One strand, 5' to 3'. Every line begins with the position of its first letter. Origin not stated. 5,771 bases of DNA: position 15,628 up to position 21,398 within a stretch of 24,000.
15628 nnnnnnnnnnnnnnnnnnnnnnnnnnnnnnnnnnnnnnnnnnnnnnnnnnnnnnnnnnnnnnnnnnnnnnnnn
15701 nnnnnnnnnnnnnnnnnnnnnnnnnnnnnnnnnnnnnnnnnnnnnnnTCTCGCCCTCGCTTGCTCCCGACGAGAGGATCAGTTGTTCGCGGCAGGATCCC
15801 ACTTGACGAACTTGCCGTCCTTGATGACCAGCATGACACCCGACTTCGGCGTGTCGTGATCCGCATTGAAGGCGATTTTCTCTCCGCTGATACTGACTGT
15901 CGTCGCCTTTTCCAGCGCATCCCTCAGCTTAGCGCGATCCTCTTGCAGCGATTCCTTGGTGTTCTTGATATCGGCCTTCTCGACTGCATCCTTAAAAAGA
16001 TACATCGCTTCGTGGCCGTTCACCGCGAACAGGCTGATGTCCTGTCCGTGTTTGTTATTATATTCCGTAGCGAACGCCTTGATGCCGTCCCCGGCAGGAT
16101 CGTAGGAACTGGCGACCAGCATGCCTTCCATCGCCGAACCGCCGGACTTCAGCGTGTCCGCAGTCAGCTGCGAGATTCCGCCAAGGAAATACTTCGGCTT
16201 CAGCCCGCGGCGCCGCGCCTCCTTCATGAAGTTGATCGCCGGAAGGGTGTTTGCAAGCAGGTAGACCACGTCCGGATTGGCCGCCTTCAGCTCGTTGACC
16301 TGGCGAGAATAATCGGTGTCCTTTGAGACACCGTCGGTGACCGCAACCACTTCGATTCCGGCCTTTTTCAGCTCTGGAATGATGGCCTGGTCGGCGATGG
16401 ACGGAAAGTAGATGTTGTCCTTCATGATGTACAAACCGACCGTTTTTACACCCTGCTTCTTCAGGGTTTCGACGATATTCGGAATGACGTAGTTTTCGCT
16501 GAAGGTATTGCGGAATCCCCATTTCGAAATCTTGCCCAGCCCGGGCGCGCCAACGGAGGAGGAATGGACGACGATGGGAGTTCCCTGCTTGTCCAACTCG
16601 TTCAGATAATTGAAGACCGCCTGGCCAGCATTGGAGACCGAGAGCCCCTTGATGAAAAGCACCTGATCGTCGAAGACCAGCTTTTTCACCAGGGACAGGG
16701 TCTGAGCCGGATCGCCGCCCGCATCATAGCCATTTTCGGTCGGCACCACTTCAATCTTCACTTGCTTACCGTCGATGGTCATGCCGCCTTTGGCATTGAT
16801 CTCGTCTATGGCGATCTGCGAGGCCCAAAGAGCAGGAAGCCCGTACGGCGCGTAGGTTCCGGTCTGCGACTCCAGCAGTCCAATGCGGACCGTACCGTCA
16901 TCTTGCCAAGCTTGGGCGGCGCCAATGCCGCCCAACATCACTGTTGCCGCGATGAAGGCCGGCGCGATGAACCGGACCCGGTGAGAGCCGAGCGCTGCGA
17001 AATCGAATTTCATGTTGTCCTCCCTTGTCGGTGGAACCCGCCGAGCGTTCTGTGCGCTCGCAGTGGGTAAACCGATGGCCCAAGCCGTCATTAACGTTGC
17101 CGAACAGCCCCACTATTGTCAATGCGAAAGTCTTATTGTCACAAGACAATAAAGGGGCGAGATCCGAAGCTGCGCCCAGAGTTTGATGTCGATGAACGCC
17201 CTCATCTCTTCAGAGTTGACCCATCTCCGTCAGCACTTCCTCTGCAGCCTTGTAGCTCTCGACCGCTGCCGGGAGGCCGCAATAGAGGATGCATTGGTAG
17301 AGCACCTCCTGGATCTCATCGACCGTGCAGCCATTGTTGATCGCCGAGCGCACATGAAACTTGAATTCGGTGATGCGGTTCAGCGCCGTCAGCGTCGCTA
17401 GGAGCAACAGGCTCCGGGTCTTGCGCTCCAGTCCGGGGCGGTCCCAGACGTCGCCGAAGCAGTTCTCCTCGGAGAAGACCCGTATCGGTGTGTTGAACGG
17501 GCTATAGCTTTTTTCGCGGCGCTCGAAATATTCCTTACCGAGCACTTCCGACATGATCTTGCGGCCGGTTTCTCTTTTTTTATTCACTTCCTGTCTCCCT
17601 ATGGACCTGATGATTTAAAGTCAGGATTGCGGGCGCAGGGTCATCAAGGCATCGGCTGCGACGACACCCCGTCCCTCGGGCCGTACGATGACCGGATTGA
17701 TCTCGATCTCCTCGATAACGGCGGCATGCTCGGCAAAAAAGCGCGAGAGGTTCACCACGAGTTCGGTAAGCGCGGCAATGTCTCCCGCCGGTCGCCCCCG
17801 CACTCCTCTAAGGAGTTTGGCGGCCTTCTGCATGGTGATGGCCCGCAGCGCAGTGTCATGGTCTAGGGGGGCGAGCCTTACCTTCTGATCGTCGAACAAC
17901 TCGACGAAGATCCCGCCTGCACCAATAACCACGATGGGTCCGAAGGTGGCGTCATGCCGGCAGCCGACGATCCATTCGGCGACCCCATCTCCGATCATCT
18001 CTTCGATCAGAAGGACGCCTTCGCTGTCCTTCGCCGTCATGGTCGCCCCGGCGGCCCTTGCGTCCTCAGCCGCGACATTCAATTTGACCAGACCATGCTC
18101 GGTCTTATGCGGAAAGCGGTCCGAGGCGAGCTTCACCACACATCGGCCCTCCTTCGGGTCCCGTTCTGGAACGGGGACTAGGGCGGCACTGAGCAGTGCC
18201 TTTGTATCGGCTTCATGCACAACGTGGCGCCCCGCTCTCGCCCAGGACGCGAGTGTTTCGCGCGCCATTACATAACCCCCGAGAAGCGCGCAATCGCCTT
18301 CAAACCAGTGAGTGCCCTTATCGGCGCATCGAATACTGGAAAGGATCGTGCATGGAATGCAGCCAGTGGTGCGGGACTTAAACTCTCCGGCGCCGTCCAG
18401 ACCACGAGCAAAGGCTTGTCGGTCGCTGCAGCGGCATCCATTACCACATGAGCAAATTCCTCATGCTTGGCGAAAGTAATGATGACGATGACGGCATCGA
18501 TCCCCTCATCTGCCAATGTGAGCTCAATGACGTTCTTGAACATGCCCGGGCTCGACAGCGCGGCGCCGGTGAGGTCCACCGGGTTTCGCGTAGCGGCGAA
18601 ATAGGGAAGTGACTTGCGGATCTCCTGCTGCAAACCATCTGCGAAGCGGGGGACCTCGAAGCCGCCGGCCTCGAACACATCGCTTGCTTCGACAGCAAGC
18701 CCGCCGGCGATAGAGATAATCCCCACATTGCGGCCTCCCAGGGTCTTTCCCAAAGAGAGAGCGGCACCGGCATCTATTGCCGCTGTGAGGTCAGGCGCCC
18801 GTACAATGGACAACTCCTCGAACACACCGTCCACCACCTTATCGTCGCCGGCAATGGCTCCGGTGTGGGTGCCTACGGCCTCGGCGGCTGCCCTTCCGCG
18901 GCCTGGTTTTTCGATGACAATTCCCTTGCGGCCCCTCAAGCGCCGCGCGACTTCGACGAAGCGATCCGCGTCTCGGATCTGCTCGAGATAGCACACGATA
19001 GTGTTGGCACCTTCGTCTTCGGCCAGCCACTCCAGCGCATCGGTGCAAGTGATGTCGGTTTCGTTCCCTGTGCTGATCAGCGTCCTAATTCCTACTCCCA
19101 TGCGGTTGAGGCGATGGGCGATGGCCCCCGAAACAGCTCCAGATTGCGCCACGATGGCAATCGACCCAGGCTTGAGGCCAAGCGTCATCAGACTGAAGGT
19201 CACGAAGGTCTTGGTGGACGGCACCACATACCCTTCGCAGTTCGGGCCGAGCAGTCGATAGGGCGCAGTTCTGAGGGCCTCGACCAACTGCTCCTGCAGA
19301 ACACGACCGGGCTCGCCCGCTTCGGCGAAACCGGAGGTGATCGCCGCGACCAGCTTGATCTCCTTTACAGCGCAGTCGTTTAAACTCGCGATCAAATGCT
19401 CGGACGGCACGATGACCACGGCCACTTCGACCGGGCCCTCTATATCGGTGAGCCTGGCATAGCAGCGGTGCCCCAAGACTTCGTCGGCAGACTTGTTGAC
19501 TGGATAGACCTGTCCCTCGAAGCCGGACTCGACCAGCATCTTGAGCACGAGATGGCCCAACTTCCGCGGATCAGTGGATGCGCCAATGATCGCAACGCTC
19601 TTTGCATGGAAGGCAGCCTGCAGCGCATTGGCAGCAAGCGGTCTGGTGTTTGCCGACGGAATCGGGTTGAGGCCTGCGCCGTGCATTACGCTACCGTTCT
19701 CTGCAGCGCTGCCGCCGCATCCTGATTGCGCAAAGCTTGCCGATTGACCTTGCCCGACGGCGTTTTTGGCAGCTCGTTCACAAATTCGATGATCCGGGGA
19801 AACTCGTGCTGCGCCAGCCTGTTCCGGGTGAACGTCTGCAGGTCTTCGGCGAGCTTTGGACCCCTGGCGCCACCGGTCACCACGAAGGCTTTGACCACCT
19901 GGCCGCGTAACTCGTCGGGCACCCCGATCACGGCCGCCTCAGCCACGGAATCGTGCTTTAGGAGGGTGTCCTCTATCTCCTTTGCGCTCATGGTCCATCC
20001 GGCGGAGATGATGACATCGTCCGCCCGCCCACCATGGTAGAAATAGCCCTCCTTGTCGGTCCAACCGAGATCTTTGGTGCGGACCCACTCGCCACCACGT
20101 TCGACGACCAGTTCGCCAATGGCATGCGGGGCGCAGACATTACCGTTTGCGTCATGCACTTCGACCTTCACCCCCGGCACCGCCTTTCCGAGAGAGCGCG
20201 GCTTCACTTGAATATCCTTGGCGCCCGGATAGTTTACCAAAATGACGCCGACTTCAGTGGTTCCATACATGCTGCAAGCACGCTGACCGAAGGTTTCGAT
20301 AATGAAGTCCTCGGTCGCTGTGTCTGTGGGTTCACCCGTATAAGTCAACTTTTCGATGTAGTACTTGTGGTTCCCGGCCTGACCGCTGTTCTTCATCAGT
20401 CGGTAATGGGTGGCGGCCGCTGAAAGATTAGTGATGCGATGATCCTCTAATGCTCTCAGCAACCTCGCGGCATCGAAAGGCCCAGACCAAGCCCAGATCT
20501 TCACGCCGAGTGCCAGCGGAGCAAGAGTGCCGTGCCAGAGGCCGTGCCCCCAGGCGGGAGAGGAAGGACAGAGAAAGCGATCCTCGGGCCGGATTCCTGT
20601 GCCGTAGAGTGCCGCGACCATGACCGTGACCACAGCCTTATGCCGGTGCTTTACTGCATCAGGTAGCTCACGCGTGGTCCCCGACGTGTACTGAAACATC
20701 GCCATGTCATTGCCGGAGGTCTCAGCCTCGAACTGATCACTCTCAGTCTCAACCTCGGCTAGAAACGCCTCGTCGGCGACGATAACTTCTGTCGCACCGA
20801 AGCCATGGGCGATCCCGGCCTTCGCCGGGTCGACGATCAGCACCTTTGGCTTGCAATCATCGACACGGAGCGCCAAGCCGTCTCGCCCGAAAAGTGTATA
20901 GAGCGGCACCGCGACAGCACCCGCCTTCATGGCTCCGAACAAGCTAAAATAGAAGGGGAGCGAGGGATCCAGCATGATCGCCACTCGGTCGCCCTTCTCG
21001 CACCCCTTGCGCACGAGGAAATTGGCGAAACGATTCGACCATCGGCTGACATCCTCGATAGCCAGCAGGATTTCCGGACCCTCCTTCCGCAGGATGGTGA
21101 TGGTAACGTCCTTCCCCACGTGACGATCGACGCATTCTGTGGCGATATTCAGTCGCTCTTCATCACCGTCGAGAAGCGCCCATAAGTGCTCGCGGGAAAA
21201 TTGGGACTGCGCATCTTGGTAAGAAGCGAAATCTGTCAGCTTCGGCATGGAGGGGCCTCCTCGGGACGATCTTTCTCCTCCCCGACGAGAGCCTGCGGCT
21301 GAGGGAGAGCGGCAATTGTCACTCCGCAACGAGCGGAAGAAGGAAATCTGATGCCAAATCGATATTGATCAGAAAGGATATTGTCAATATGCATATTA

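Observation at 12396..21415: One composite operator occurs three times and ties three minus-strand operons plus iclR into a single regulon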

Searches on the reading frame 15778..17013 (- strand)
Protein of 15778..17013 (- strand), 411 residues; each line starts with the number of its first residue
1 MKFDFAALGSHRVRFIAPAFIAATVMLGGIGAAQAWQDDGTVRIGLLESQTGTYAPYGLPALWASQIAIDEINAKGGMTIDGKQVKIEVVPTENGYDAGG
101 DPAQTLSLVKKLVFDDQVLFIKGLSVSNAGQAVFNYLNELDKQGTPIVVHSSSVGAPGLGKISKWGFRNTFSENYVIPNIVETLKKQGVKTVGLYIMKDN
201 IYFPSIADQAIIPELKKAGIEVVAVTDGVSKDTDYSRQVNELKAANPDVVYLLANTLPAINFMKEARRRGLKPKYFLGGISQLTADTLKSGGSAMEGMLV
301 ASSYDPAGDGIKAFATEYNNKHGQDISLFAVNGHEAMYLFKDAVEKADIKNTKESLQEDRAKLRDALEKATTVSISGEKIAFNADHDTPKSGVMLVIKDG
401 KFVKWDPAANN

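Call 10: search_protein_families(library=pfam, proteins=[window:15778-17013:-])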
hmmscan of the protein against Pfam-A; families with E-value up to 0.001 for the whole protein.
window:15778-17013:- (411 aa): 3 families
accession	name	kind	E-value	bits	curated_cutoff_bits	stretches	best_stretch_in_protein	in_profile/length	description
PF13458.12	Peripla_BP_6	-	4.2e-51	175.1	31.7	1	41-398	1-339/343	Periplasmic binding protein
PF01094.35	ANF_receptor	-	5e-16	59.1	25.4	1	64-389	5-341/353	Receptor family ligand binding region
PF13433.12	Peripla_BP_5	-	2e-15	57.2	27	2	42-141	1-92/363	Periplasmic binding protein domain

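Call 24: search_protein_families(library=ncbifam, proteins=[window:15778-17013:-], max_evalue=0.00001)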
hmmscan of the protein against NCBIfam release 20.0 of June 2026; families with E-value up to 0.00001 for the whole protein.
window:15778-17013:- (411 aa): 3 families
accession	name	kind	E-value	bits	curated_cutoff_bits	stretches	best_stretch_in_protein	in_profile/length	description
NF011933.0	PRK15404.1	subfamily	3.1e-18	66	477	1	34-356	21-327/370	high-affinity branched-chain amino acid ABC transporter substrate-binding protein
TIGR03407.1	urea_ABC_UrtA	exception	8.9e-16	57.7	492.75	1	42-377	1-319/361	urea ABC transporter substrate-binding protein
TIGR03669.1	urea_ABC_arch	equivalog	5.6e-11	42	494.8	1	43-381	2-319/375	urea ABC transporter substrate-binding protein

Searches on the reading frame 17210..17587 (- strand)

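Call 10: search_protein_families(library=pfam, proteins=[window:17210-17587:-])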
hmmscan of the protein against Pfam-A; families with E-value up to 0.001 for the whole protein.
window:17210-17587:- (125 aa): 1 family
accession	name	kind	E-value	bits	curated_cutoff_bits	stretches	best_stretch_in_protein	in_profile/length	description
PF02627.25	CMD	-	9e-19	67.7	23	1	41-117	9-84/84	Carboxymuconolactone decarboxylase family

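Call 24: search_protein_families(library=ncbifam, proteins=[window:17210-17587:-], max_evalue=0.00001)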
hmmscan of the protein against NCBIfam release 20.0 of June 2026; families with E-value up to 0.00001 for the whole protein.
window:17210-17587:- (125 aa): 3 families
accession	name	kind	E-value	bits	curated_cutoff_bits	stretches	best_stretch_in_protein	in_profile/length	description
NF051488.1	bifunc_PcaDC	exception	6.1e-33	114.5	390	1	3-121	257-375/375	bifunctional 3-oxoadipate enol-lactonase/4-carboxymuconolactone decarboxylase PcaDC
TIGR02425.1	decarb_PcaC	equivalog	1.5e-29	102.6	155.7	1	5-122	5-122/123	4-carboxymuconolactone decarboxylase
NF051487.1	bifunc_PcaCD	exception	7.5e-26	91.2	430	1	6-123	7-128/413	bifunctional 4-carboxymuconolactone decarboxylase/3-oxoadipate enol-lactonase PcaCD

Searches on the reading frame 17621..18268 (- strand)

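Call 10: search_protein_families(library=pfam, proteins=[window:17621-18268:-])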
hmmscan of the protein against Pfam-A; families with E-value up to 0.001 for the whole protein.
window:17621-18268:- (215 aa): 1 family
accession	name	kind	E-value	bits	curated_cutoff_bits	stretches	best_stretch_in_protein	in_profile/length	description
PF13549.11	ATP-grasp_5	-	1.2e-40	139.7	27.6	1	41-211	47-221/221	ATP-grasp domain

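Call 24: search_protein_families(library=ncbifam, proteins=[window:17621-18268:-], max_evalue=0.00001)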
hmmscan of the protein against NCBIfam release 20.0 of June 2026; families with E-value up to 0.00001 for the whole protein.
window:17621-18268:- (215 aa): 3 families
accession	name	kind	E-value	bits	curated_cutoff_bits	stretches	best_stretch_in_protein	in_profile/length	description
NF045493.1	HydDutCoALig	equivalog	6.9e-27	94.3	1300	1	43-209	524-696/698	4-hydroxybutyrate--CoA ligase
NF045492.1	HydPropCoALig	equivalog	2.2e-25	89.1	1300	1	44-209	59-229/700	3-hydroxypropionate--CoA ligase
NF045494.1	AcCoALig_Archglob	equivalog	2.9e-22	78.8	1200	1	44-207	43-203/665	acetate--CoA ligase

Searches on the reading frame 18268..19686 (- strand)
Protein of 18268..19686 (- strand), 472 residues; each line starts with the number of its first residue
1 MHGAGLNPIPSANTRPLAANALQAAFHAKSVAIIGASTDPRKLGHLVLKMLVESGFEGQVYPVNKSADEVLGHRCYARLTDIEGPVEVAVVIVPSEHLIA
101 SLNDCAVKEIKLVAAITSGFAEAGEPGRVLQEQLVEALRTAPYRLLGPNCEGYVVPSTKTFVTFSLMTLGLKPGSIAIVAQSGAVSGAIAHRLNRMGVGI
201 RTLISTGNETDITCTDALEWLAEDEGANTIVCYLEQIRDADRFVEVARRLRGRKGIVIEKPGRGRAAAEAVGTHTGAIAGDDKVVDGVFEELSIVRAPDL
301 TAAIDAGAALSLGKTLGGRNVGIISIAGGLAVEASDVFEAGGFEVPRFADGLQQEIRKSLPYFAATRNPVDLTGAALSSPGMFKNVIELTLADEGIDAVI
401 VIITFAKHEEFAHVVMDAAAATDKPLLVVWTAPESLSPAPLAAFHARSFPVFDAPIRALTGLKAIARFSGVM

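Call 10: search_protein_families(library=pfam, proteins=[window:18268-19686:-])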
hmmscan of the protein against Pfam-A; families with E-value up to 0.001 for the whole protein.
window:18268-19686:- (472 aa): 4 families
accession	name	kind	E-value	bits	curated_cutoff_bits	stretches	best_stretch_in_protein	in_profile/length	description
PF13607.11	Succ_CoA_lig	-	1.5e-41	141.8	27.4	1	173-309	1-137/138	Succinyl-CoA ligase like flavodoxin domain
PF13380.12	CoA_binding_2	-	5.7e-23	82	22.8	1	29-152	1-112/116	CoA binding domain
PF02629.25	CoA_binding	-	9.7e-11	42.7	22.3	1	28-119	3-97/97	CoA binding domain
PF19045.5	Ligase_CoA_2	-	1.5e-08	35.3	23.7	1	322-401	2-79/162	Ligase-CoA domain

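Call 24: search_protein_families(library=ncbifam, proteins=[window:18268-19686:-], max_evalue=0.00001)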
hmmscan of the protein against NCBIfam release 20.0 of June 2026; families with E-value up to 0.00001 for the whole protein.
window:18268-19686:- (472 aa): 6 families
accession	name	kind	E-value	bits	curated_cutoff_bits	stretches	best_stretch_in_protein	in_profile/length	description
TIGR02717.1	AcCoA-syn-alpha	equivalog_domain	3.7e-109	365.4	567.15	1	23-467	2-445/447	acetate--CoA ligase alpha subunit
NF045494.1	AcCoALig_Archglob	equivalog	1.9e-84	284.3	1200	1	21-467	217-661/665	acetate--CoA ligase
NF045493.1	HydDutCoALig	equivalog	7.8e-66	223.1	1300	1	26-428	7-410/698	4-hydroxybutyrate--CoA ligase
NF045492.1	HydPropCoALig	equivalog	1.3e-57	195.7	1300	1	19-428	245-657/700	3-hydroxypropionate--CoA ligase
NF004230.0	PRK05678.1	equivalog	6.3e-12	45.3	336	1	85-232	65-206/291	succinate--CoA ligase subunit alpha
TIGR01019.1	sucCoAalpha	subfamily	1.5e-09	37.7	353.2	1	84-233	62-205/286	succinate--CoA ligase subunit alpha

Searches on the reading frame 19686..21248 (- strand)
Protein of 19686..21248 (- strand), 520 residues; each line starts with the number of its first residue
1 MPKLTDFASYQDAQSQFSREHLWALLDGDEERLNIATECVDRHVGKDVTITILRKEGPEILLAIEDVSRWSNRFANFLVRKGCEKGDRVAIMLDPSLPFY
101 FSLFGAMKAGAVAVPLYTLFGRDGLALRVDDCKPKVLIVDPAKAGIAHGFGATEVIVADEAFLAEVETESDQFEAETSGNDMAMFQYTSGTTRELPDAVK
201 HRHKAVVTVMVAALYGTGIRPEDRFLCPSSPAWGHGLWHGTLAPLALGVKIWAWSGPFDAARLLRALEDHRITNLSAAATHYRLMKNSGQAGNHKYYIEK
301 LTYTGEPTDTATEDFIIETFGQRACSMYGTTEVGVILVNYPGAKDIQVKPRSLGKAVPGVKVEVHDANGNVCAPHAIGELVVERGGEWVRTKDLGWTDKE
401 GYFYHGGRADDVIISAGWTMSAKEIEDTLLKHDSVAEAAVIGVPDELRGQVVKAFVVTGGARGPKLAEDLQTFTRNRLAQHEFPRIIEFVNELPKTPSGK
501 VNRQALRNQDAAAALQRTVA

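Call 10: search_protein_families(library=pfam, proteins=[window:19686-21248:-])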
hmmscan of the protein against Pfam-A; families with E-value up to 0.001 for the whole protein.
window:19686-21248:- (520 aa): 2 families
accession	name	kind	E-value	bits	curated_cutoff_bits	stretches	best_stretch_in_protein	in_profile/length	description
PF00501.34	AMP-binding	-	1.6e-54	185.7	29.9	1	66-383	26-375/384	AMP-binding enzyme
PF13193.12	AMP-binding_C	-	9.5e-23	81.4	24.5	1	424-500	1-76/76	AMP-binding enzyme C-terminal domain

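Call 24: search_protein_families(library=ncbifam, proteins=[window:19686-21248:-], max_evalue=0.00001)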
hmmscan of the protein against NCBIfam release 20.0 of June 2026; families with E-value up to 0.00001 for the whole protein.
window:19686-21248:- (520 aa): 105 families (the best 25 are shown)
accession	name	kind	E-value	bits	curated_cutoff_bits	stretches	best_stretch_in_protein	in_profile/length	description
NF003313.0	PRK04319.1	equivalog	8.7e-89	298.3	729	2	7-385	16-414/574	acetate--CoA ligase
NF047394.1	AcylCoAsynMbcS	equivalog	4e-79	266.6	850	2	385-512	393-522/525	acyl-CoA synthetase MbcS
NF004837.0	PRK06187.1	subfamily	3.6e-74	249.9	476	1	37-514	11-526/531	long-chain-fatty-acid--CoA ligase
TIGR02188.1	Ac_CoA_lig_AcsA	equivalog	6.7e-60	203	724.95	3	392-508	484-603/629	acetate--CoA ligase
NF001208.0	PRK00174.1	subfamily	6.7e-58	196.5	657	3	391-508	499-618/649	acetate--CoA ligase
TIGR02262.1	benz_CoA_lig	subfamily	4.6e-52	177.4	375.25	1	60-508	29-507/508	benzoate-CoA ligase family protein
NF006181.0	PRK08314.1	subfamily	3e-50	171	705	3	385-514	428-558/563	long-chain-fatty-acid--CoA ligase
NF004511.1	PRK05852.1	equivalog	2.5e-49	168.3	650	1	60-509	25-503/505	FadD7 family fatty acid--CoA ligase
NF006182.0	PRK08316.1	subfamily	2.7e-49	168.1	663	2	386-511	394-518/523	fatty acyl-CoA synthetase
NF005801.1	PRK07656.1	equivalog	1.8e-48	165.4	657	1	70-507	35-500/500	FadD3 family acyl-CoA ligase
NF005702.0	PRK07514.1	subfamily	8.4e-48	163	558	1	59-511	27-501/506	malonyl-CoA synthase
NF007815.0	PRK10524.1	equivalog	1.5e-46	159.2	955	3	390-507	476-600/629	propionate--CoA ligase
NF052580.1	Str24CoAsynCasG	equivalog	2.6e-46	158.1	750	2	79-382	84-404/548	steroid-24-oyl-CoA synthetase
NF002966.0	PRK03640.1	equivalog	7.5e-45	153.4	556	2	387-509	360-479/483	o-succinylbenzoate--CoA ligase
NF009071.0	PRK12406.1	subfamily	9.4e-45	153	701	3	386-510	379-502/510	acyl-CoA synthetase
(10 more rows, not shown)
